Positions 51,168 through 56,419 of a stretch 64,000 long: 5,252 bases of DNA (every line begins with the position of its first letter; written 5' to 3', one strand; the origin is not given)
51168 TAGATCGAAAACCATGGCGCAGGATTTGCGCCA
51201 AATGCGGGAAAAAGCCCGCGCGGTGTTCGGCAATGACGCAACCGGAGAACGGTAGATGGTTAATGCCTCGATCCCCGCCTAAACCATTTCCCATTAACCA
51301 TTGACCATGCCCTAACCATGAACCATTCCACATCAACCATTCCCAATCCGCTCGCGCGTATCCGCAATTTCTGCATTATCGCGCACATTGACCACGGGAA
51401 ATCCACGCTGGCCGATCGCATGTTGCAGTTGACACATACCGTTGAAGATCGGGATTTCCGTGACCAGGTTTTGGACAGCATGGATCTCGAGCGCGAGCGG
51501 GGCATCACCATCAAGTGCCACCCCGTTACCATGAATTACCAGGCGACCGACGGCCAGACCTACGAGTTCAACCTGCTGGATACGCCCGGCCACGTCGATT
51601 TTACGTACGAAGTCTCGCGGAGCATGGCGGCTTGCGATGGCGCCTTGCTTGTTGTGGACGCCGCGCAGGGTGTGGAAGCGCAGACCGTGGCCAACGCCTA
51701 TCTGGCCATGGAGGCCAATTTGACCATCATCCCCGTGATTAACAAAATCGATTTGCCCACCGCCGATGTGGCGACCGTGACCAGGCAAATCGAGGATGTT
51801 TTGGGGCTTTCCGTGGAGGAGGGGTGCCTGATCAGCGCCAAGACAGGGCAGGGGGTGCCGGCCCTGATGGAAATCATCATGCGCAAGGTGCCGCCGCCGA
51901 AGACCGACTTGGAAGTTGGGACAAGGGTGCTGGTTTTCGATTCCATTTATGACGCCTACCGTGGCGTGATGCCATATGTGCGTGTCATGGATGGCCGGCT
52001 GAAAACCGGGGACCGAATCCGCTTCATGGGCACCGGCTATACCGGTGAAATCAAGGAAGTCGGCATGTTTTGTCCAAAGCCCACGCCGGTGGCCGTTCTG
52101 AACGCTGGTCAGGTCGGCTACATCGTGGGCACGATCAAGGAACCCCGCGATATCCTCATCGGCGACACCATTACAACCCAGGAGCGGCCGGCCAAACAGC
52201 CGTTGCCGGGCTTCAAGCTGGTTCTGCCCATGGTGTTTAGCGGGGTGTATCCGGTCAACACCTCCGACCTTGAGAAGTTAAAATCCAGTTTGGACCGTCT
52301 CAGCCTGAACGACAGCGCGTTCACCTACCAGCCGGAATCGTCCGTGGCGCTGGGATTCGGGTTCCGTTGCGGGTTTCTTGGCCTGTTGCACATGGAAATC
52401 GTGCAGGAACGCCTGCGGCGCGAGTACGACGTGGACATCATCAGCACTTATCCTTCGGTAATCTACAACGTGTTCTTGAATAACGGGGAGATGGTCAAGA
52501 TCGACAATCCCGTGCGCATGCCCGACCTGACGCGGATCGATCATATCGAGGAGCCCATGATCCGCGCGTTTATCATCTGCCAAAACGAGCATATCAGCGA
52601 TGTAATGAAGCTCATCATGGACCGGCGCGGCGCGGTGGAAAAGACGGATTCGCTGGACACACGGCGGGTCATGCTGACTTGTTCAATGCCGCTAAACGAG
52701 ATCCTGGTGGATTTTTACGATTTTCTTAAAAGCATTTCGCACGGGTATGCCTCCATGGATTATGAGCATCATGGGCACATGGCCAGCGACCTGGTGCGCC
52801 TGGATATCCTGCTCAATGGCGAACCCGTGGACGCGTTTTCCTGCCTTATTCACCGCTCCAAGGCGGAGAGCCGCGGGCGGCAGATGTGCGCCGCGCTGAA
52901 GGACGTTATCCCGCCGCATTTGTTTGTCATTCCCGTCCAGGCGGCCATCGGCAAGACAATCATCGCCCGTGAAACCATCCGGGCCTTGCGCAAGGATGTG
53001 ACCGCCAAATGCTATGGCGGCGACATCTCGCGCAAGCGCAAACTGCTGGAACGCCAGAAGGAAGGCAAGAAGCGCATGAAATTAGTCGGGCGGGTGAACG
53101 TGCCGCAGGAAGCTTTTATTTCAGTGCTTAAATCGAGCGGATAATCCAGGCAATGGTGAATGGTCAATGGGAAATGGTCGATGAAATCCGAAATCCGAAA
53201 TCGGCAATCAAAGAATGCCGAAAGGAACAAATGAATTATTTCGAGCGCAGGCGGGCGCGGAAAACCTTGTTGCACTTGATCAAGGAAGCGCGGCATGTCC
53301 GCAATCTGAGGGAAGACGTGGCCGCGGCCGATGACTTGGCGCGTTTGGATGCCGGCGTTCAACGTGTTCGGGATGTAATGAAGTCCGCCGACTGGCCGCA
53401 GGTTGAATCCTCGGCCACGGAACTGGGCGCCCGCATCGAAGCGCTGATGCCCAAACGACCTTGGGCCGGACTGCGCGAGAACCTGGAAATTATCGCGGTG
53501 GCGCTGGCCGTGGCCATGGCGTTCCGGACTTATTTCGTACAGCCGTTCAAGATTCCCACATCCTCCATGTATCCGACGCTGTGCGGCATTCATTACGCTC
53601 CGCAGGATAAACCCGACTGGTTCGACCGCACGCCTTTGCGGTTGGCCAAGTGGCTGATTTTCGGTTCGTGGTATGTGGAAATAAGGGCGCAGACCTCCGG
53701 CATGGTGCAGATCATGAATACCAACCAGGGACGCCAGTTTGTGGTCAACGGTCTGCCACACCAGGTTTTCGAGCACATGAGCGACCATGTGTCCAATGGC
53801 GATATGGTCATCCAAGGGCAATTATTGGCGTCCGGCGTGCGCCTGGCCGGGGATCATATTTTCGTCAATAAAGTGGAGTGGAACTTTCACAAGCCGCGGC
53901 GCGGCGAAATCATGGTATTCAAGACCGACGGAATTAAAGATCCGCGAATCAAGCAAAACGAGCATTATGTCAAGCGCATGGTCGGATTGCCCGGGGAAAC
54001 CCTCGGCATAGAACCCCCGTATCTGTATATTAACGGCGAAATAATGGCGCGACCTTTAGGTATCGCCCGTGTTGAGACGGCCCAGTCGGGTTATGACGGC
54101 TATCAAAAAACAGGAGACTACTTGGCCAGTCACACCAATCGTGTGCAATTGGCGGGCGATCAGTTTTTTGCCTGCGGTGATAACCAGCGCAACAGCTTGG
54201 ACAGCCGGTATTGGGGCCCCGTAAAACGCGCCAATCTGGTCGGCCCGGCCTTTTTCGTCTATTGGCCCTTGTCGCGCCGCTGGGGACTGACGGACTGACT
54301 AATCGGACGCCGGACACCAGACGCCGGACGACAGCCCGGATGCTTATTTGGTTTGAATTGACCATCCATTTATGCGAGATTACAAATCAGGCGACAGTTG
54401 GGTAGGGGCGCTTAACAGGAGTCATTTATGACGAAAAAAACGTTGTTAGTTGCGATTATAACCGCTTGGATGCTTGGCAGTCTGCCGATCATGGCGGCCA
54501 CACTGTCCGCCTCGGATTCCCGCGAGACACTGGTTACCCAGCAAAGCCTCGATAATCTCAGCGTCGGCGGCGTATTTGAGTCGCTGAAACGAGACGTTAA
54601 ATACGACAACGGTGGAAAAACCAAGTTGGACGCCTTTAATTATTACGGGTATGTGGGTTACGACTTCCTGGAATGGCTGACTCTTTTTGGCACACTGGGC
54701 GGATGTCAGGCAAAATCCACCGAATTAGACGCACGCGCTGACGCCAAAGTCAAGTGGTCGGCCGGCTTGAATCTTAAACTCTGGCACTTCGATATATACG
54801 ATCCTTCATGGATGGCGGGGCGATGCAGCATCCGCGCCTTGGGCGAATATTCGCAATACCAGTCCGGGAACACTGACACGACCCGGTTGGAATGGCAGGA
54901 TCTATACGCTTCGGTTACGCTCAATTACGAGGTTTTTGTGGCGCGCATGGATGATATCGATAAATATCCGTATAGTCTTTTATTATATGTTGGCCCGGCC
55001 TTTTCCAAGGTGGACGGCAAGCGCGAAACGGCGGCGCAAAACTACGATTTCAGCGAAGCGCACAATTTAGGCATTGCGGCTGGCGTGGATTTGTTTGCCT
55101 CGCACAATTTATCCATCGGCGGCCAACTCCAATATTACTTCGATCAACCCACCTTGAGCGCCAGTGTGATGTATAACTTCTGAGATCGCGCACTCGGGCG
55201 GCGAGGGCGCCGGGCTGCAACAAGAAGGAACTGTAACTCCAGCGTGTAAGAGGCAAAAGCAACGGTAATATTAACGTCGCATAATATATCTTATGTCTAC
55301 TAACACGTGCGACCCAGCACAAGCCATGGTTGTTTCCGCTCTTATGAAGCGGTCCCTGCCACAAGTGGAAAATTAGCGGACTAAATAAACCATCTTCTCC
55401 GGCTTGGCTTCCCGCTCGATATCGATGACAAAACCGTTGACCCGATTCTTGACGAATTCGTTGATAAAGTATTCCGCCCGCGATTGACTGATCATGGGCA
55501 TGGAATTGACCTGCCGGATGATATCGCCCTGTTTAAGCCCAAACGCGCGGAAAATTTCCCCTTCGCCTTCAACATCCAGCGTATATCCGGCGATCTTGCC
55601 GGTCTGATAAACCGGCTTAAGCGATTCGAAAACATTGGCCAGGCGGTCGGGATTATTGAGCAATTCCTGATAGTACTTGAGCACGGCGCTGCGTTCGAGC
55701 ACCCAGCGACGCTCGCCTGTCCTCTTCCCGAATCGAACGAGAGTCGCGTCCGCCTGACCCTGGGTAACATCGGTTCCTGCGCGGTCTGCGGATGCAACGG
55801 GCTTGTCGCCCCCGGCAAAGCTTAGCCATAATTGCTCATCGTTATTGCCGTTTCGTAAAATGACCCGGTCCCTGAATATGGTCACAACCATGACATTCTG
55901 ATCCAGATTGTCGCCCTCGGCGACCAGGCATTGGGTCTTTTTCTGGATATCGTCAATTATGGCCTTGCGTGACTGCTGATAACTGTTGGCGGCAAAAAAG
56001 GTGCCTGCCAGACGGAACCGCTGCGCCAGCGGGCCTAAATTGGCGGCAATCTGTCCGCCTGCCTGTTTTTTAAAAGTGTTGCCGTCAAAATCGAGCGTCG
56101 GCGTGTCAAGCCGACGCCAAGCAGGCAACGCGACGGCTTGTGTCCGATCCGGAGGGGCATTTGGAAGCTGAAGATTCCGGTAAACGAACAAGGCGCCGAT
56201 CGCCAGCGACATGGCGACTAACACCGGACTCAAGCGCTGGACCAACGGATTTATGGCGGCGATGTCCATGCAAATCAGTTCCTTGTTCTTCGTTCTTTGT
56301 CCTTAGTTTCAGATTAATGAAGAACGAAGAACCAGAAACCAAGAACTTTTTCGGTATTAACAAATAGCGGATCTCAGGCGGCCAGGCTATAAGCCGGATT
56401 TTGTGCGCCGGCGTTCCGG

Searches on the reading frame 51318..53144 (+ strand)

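Call 76: search_protein_families(library=pfam, proteins=[window:51318-53144:+], max_evalue=0.00001)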
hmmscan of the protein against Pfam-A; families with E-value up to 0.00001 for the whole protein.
window:51318-53144:+ (608 aa): 5 families
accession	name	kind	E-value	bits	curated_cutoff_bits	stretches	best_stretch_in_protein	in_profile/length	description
PF00009.33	GTP_EFTU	-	4.4e-55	186.6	26.5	1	14-193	2-188/188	Elongation factor Tu GTP binding domain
PF06421.17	LepA_C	-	2.6e-48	163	29.7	1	499-605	1-107/107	GTP-binding protein LepA C-terminus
PF00679.30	EFG_C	-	7.3e-19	68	27.9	1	410-495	2-86/89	Elongation factor G C-terminus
PF03144.31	GTP_EFTU_D2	-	5e-11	43.3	30.3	1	216-286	1-73/73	Elongation factor Tu domain 2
PF14492.12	EFG_III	-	5.1e-06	26.9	27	0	304-375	4-72/75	Elongation Factor G, domain III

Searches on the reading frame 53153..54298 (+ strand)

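Call 76: search_protein_families(library=pfam, proteins=[window:53153-54298:+], max_evalue=0.00001)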
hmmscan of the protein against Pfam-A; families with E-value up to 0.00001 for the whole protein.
window:53153-54298:+ (381 aa): 1 family
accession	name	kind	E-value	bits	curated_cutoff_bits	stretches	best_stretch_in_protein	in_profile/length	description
PF10502.14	Peptidase_S26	-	8.8e-36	123.8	22.9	1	232-371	39-168/168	Signal peptidase, peptidase S26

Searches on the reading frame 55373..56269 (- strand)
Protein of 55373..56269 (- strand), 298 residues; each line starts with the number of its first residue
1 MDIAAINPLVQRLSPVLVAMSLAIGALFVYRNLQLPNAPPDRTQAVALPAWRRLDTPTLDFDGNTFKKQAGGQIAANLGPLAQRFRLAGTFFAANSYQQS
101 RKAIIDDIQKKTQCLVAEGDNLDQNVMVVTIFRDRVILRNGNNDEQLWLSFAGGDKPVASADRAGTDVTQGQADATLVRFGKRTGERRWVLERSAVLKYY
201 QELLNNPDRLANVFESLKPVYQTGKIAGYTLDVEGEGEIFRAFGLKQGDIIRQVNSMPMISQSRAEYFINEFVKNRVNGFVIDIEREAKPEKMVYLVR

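Call 76: search_protein_families(library=pfam, proteins=[window:55373-56269:-], max_evalue=0.00001)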
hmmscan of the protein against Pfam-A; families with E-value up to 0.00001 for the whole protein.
window:55373-56269:- (298 aa): 1 family
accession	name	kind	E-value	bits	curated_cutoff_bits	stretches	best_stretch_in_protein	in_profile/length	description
PF11356.14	T2SSC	-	3.9e-06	27.2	27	1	85-148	80-140/141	Type II secretion system protein C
